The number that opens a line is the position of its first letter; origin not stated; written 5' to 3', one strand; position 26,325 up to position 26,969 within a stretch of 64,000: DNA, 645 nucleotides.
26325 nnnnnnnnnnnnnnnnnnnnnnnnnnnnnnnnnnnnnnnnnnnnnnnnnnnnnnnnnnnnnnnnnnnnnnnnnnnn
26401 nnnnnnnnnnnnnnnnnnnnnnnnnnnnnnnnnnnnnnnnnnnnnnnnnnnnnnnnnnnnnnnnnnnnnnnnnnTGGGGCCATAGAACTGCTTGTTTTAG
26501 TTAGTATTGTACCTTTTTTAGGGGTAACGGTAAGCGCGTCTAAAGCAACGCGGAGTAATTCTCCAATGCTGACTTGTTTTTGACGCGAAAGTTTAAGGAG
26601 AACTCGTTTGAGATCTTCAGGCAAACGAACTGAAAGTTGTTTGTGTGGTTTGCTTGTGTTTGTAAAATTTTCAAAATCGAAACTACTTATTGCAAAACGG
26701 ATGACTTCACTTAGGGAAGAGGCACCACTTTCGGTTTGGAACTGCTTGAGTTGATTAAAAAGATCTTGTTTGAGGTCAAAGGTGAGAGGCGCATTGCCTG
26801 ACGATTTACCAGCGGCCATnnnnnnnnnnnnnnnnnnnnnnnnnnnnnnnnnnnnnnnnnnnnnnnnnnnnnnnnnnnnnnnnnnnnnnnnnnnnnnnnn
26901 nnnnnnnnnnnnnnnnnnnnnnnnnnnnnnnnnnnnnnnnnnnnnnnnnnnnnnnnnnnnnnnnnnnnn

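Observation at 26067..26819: Tandem ribbon-helix-helix domains fused to a ~20-copy AKKKx histone-H1-like tail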

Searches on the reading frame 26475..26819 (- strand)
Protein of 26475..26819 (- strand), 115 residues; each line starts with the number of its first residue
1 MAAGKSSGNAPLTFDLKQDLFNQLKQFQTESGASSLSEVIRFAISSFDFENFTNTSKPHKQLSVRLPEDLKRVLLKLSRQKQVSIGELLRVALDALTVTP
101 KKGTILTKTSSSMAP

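Call 3: search_protein_families(library=pfam, proteins=[window:26475-26819:-], max_evalue=10)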
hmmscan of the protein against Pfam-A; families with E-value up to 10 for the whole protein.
seq(115 aa): 4 families
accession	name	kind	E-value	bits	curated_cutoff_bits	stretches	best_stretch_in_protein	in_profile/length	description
PF01402.27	RHH_1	-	4.7e-07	30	20.5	1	62-94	2-34/39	Ribbon-helix-helix protein, copG family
PF12441.14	CopG_antitoxin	-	0.00079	20.6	28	1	43-94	26-77/79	CopG antitoxin of type II toxin-antitoxin system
PF19807.5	DUF6290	-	0.031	14.9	27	1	62-93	4-35/72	Family of unknown function (DUF6290)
PF14091.12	DUF4269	-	0.041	14.6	28.9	1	18-79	51-114/151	Domain of unknown function (DUF4269)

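Call 4: search_protein_families(library=ncbifam, proteins=[window:26475-26819:-], max_evalue=10)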
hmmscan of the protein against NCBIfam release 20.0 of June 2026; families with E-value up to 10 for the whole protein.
seq(115 aa): 4 families
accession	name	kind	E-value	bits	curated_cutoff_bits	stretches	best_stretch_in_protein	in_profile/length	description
NF041793.1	ORF56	equivalog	0.014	15.5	50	2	62-93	3-34/39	ORF56 family plasmid copy control protein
NF040976.1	RepC_IncLM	exception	0.026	14.5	80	1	57-89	25-57/75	IncL/M type plasmid replication protein RepC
NF053762.1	aCcr1_fam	equivalog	0.028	14.3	60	1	13-46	4-36/38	aCcr1 family cell cycle regulator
NF046040.1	RelB_antitoxin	equivalog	0.1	12.9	50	1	63-92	2-31/69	type II toxin-antitoxin system RelB family antitoxin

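Call 6: search_solved_structures(query=window:26475-26819:-, max_evalue=10, show_alignments=3)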
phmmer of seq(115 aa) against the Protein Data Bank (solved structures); distinct sequences matched with E-value up to 10: 3.
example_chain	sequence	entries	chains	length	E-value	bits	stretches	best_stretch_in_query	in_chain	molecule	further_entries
5n5e_e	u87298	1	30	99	0.75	13.2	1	35-103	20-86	PFC_05175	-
5vsl_A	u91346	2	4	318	1.2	12.6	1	29-72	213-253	Radical S-adenosyl methionine domain-containing protein 2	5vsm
6q2p_A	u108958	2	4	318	1.7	12.1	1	29-72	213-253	Radical S-adenosyl methionine domain-containing protein 2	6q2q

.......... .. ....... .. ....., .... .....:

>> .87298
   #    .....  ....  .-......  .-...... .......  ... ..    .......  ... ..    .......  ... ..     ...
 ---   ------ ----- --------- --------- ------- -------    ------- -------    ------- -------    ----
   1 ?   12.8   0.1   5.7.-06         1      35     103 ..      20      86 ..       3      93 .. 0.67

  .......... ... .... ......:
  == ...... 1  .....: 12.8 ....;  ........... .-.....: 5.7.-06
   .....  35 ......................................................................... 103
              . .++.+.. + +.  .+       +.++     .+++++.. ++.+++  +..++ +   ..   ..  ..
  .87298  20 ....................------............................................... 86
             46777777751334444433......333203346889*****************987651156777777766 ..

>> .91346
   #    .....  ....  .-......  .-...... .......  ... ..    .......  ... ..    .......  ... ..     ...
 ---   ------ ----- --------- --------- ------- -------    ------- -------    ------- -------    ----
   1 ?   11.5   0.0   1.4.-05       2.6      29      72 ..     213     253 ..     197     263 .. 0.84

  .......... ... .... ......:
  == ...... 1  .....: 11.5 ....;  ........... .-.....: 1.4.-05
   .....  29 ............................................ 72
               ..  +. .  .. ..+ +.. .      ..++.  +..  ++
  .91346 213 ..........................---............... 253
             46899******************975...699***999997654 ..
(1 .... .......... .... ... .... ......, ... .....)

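Call 7: find_homologous_proteins(query=window:26475-26819:-, max_evalue=0.01)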
Query seq(115 aa) (115 aa): 75 proteins with E <= 0.01 among 92 candidates.
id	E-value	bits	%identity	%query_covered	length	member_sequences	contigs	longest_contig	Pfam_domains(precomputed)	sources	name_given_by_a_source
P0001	1.9e-56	206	90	100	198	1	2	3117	PF07382.17,PF01402.28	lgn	-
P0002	4.2e-26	109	64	76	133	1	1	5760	PF01402.28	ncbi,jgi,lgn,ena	jgi:Arc/MetJ-type ribon-helix-helix transcriptional regulator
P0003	3.3e-25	106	60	80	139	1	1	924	PF01402.28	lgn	-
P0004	6.3e-25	105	60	80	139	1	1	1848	PF01402.28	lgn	-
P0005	1.9e-24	103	53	98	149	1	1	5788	PF01402.28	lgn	-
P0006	7.9e-24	101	54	87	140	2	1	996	PF01402.28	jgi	-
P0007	8.5e-24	101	49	89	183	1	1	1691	-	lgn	-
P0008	9.4e-24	101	53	91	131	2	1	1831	PF01402.28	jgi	jgi:Arc/MetJ-type ribon-helix-helix transcriptional regulator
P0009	1.9e-23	100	53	82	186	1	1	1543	PF07382.17,PF01402.28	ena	-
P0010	3.6e-23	99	55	83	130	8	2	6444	PF01402.28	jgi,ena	-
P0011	4.1e-23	99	55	83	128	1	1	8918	PF01402.28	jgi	jgi:predicted transcriptional regulator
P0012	4.4e-23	99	53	82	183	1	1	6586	PF07382.17,PF01402.28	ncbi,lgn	-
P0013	1.0e-22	98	53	89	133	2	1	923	PF01402.28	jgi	jgi:predicted DNA-binding protein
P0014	1.9e-22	97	49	97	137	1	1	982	PF01402.28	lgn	-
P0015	2.4e-22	97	55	87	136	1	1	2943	PF01402.28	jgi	jgi:Arc/MetJ-type ribon-helix-helix transcriptional regulator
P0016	2.9e-22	96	48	97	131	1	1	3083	PF01402.28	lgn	-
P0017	6.4e-22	95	56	77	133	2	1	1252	PF01402.28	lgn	-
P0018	6.9e-22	95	51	83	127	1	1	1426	PF01402.28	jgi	-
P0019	7.2e-22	95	52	95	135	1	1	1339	PF01402.28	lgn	-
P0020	2.4e-21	93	53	83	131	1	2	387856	PF01402.28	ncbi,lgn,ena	-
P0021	2.6e-21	93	51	90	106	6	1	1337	PF01402.28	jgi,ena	-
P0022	2.6e-21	93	52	88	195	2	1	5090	PF01402.28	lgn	-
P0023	3.7e-21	93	56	83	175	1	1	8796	PF01402.28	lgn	-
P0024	4.6e-21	93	51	82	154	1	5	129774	PF01402.28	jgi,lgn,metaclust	metaclust:\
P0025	1.3e-20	91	50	91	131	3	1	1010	PF01402.28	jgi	-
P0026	1.3e-20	91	55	80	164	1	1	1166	PF01402.28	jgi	jgi:predicted DNA-binding protein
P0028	2.4e-20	90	55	77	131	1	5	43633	PF01402.28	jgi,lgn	jgi:hypothetical protein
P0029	5.0e-20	89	47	88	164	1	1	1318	PF01402.28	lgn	-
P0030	1.3e-19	88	50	83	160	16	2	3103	PF01402.28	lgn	-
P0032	1.8e-19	87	53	83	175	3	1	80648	PF01402.28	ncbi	-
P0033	4.9e-19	86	46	90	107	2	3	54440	PF01402.28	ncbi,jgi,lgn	jgi:Arc/MetJ-type ribon-helix-helix transcriptional regulator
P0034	6.8e-19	86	47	100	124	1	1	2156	PF01402.28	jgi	jgi:hypothetical protein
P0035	7.8e-19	85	45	100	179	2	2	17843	PF07382.17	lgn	-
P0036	1.0e-18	85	51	83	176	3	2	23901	PF01402.28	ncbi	-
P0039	6.5e-18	82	47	88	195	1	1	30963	PF07382.17,PF02095.22,PF01402.28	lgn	-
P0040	9.1e-18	82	48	79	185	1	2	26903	PF01402.28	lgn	-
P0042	1.2e-17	82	49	89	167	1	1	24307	PF01402.28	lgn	-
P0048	4.5e-17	80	51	79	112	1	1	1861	PF01402.28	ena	-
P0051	9.1e-17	79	47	89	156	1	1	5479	PF01402.28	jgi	jgi:Arc/MetJ-type ribon-helix-helix transcriptional regulator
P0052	1.2e-16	78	47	89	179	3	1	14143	PF01402.28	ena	-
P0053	1.2e-16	78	49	77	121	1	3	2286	PF01402.28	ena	-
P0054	1.3e-16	78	49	89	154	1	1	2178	PF01402.28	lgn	-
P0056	2.0e-16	78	47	89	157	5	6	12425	PF01402.28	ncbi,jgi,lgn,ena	jgi:Arc/MetJ-type ribon-helix-helix transcriptional regulator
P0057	2.3e-16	77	47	89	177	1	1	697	PF01402.28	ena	-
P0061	4.9e-16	76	43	90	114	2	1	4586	PF01402.28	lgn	-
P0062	6.5e-16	76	46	83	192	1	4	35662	PF07382.17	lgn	-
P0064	1.5e-15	75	45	90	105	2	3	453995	-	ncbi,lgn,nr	ncbi:MAG: CopG family transcriptional regulator [Opitutaceae bacterium]|nr:CopG family transcription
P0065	2.8e-15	74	47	83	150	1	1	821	PF01402.28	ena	-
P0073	1.2e-13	69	45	77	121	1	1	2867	PF01402.28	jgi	jgi:hypothetical protein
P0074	1.5e-10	59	42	77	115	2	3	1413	PF01402.28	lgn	-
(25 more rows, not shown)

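Call 17: predict_structure(alignment_id=A1)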
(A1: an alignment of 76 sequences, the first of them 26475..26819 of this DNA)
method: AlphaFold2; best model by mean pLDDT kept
length: 115 residues; sequences in the alignment: 76
mean_pLDDT: 80.3   pTM: 0.45
mean pLDDT of the five models: 80.3, 80.1, 79.6, 79.1, 75.4
residues with pLDDT >= 90: 47; 70-90: 40; 50-70: 18; < 50: 10
segments of 3 or more residues with pLDDT < 50: 107-114
pLDDT, mean of each block of 10 residues (from residue 1): 58 88 95 93 91 72 88 94 89 81 52 42
secondary structure, 60 per line:
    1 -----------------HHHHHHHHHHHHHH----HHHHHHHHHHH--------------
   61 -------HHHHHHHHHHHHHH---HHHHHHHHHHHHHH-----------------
elements in order: H18-31 H36-46 H68-81 H85-98

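Call 21: fold_search(model_id=the predicted structure, library=pdb)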
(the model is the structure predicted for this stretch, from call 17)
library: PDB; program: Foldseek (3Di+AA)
matches with E <= 10: 68; with E <= 0.001: 0
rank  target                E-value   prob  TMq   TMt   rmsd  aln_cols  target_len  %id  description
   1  9kkd_B                5.2e-01  0.98  0.33  0.81   1.2        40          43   28  the structure of StnY (released 2025-11-19)
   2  1ea4_B                5.5e-01  0.97  0.32  0.81   1.3        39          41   28  TRANSCRIPTIONAL REPRESSOR COPG/22bp dsDNA COMPLEX (released 2001-07-05)
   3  4hv0_B                5.5e-01  0.35  0.29  0.36  16.2        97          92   13  Structure and Function of AvtR, a Novel Transcriptional Regulator from a Hyperthermophilic Archaeal Lipothrixvirus (released 2012-11-21)
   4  3qoq_A                6.3e-01  0.93  0.34  0.72   2.7        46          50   22  Crystal Structure of the Transcription Factor AmrZ in Complex with the 18 Base Pair amrZ1 Binding Site (released 2012-02-15)
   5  1b01_A                6.8e-01  0.96  0.32  0.78   1.4        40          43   28  TRANSCRIPTIONAL REPRESSOR COPG/DNA COMPLEX (released 1999-11-19)
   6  1ea4_E                6.8e-01  0.96  0.33  0.78   1.3        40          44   28  TRANSCRIPTIONAL REPRESSOR COPG/22bp dsDNA COMPLEX (released 2001-07-05)
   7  7nyw_I                7.8e-01  0.21  0.27  0.24  15.1       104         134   13  Cryo-EM structure of the MukBEF-MatP-DNA head module (released 2021-07-07)
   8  9kkd_A                8.3e-01  0.94  0.32  0.75   1.5        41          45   29  the structure of StnY (released 2025-11-19)
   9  1par_A                8.9e-01  0.66  0.30  0.59   5.5        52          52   13  DNA RECOGNITION BY BETA-SHEETS IN THE ARC REPRESSOR-OPERATOR CRYSTAL STRUCTURE (released 1994-07-31)
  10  1par_C                1.0e+00  0.66  0.31  0.61   4.6        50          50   12  DNA RECOGNITION BY BETA-SHEETS IN THE ARC REPRESSOR-OPERATOR CRYSTAL STRUCTURE (released 1994-07-31)
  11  1u9p                  1.1e+00  0.25  0.30  0.35  15.2        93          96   13  Permuted single-chain Arc (released 2005-02-15)
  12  1q5v_C                1.2e+00  0.94  0.31  0.31   1.3        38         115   29  Apo-NikR (released 2003-09-30)
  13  6sbx_A                1.2e+00  0.82  0.35  0.69   3.8        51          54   12  CdbA Form Two (released 2020-04-22)
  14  6sbx_C                1.2e+00  0.77  0.36  0.67   3.9        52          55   12  CdbA Form Two (released 2020-04-22)
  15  5x3t_E                1.2e+00  0.63  0.33  0.58  10.4        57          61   23  VapBC from Mycobacterium tuberculosis (released 2017-06-07)
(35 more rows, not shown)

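Call 27: find_encoding_contigs(protein=P0064, flank=8000, max_places=2)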
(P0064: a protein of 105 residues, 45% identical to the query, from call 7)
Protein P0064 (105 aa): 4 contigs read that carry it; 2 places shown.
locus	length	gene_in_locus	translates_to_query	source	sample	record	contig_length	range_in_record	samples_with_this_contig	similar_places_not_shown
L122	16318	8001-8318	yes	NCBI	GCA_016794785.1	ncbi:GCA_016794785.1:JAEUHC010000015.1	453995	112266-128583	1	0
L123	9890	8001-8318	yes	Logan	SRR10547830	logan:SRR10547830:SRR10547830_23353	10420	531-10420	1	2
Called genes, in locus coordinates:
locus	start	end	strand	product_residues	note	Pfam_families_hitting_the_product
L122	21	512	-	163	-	PF00550:PP-binding (weak)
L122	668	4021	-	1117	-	PF07660:STN (weak), PF13620:CarboxypepD_reg, PF13715:CarbopepD_reg_2 (weak), PF07715:Plug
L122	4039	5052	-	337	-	PF16220:DUF4880, PF04773:FecR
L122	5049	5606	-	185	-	PF04542:Sigma70_r2, PF08281:Sigma70_r4_2, PF04545:Sigma70_r4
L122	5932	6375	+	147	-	PF03840:SecG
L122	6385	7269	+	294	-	-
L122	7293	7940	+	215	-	PF00702:Hydrolase, PF12710:HAD (weak), PF13419:HAD_2, PF13242:Hydrolase_like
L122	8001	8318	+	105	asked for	-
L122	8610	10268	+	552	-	PF00575:S1 (weak), PF13509:S1_2 (faint), PF17092:PCB_OB (faint), PF00575:S1, PF00575:S1, PF23459:S1_RRP5 (weak), PF00575:S1, PF23459:S1_RRP5, +2 more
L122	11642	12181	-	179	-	-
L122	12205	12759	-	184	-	-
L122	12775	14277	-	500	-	PF13428:TPR_14 (faint), PF13424:TPR_12 (faint), PF00515:TPR_1 (faint), PF07719:TPR_2 (faint), PF13181:TPR_8 (faint), PF14559:TPR_19 (faint), PF23914:TPR_CcmH_CycH (weak)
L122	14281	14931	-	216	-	PF03544:TonB_C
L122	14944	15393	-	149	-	PF02472:ExbD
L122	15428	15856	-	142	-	PF02472:ExbD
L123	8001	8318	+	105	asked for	-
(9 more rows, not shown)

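Call 28: find_encoding_contigs(protein=P0032, flank=8000, max_places=2)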
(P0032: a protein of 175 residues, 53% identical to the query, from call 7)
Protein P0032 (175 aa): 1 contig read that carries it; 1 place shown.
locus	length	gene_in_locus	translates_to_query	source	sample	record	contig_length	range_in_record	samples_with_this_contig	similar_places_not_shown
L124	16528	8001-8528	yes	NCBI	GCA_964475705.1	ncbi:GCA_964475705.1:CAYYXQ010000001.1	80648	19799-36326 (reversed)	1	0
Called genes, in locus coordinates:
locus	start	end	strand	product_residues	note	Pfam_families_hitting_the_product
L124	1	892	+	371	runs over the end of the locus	-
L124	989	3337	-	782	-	PF04932:Wzy_C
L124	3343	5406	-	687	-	PF01656:CbiA (weak), PF10609:ParA (faint), PF13614:AAA_31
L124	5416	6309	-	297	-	PF02563:Poly_export, PF22461:SLBB_2, PF10531:SLBB, PF22461:SLBB_2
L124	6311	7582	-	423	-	-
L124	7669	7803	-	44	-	-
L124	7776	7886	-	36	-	-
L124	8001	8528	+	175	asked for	PF01402:RHH_1 (faint)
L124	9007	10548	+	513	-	PF13541:ChlI, PF00158:Sigma54_activat (faint), PF01078:Mg_chelatase, PF07728:AAA_5 (faint), PF00493:MCM (weak), PF13335:Mg_chelatase_C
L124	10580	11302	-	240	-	PF02592:Vut_1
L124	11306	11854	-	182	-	-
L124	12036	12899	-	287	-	PF12146:Hydrolase_4, PF00561:Abhydrolase_1, PF12697:Abhydrolase_6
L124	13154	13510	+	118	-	PF02482:Ribosomal_S30AE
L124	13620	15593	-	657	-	-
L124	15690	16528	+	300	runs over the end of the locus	PF02739:5_3_exonuc_N, PF01367:5_3_exonuc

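Call 37: find_encoding_contigs(protein=P0001, flank=3000, max_places=2)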
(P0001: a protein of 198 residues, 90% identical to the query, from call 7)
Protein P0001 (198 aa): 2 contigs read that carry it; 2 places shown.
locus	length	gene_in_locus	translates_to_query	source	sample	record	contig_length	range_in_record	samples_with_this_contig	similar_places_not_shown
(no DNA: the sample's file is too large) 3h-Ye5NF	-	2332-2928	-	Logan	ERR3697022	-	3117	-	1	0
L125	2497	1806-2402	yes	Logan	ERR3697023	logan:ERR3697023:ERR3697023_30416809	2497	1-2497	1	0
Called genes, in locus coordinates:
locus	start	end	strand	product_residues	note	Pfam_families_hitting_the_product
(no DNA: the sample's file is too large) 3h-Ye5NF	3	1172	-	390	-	?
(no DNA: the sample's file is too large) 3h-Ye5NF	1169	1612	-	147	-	PF02502:LacAB_rpiB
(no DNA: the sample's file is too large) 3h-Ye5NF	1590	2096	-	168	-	PF01451:LMWPc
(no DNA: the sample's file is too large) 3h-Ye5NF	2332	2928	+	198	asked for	PF01402:RHH_1 (faint), PF07382:HC2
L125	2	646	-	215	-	?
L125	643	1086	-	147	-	PF02502:LacAB_rpiB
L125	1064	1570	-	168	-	PF01451:LMWPc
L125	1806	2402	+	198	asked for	PF01402:RHH_1 (faint), PF07382:HC2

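Call 50: search_protein_representatives(protein=window:26520-26819:-)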
Query: 100 residues. Proteins with E-value up to 0.001 (for the whole library): 215; up to 1e-10: 107; up to 1e-30: 1. The best 150 are listed.
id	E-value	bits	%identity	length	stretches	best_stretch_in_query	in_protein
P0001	1.2e-48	178.6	90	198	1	1-100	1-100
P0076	1.3e-25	105.2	34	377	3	10-93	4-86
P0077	3.0e-25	104.1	54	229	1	3-100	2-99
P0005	4.7e-24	100.2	55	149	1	1-98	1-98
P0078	1.4e-22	95.5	52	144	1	7-100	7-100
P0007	3.0e-22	94.5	49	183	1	1-100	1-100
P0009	3.4e-22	94.3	54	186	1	10-100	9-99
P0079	4.9e-22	93.8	53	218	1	6-97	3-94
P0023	1.0e-21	92.8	56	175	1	1-96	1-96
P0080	1.2e-21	92.5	41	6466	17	2-34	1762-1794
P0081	2.3e-21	91.7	50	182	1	3-100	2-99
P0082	4.6e-21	90.7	49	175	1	6-98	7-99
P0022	5.5e-21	90.4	52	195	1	1-99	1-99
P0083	1.1e-20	89.4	51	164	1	8-97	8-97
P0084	2.0e-20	88.7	49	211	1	3-100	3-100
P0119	2.9e-15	72.2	44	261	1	6-93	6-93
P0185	6.8e-10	55.1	38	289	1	9-96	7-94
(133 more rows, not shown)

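Call 62: predict_structure(alignment_id=A4)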
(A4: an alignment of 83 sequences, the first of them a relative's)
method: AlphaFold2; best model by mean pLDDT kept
length: 105 residues; sequences in the alignment: 83
mean_pLDDT: 87.4   pTM: 0.50
mean pLDDT of the five models: 87.4, 82.8, 82.3, 81.2, 79.2
residues with pLDDT >= 90: 71; 70-90: 20; 50-70: 14; < 50: 0
segments of 3 or more residues with pLDDT < 50: none
pLDDT, mean of each block of 10 residues (from residue 1): 64 90 95 94 93 80 95 97 94 86 57
secondary structure, 60 per line:
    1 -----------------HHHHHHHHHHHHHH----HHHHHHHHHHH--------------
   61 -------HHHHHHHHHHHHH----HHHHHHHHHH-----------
elements in order: H18-31 H36-46 H68-80 H85-94
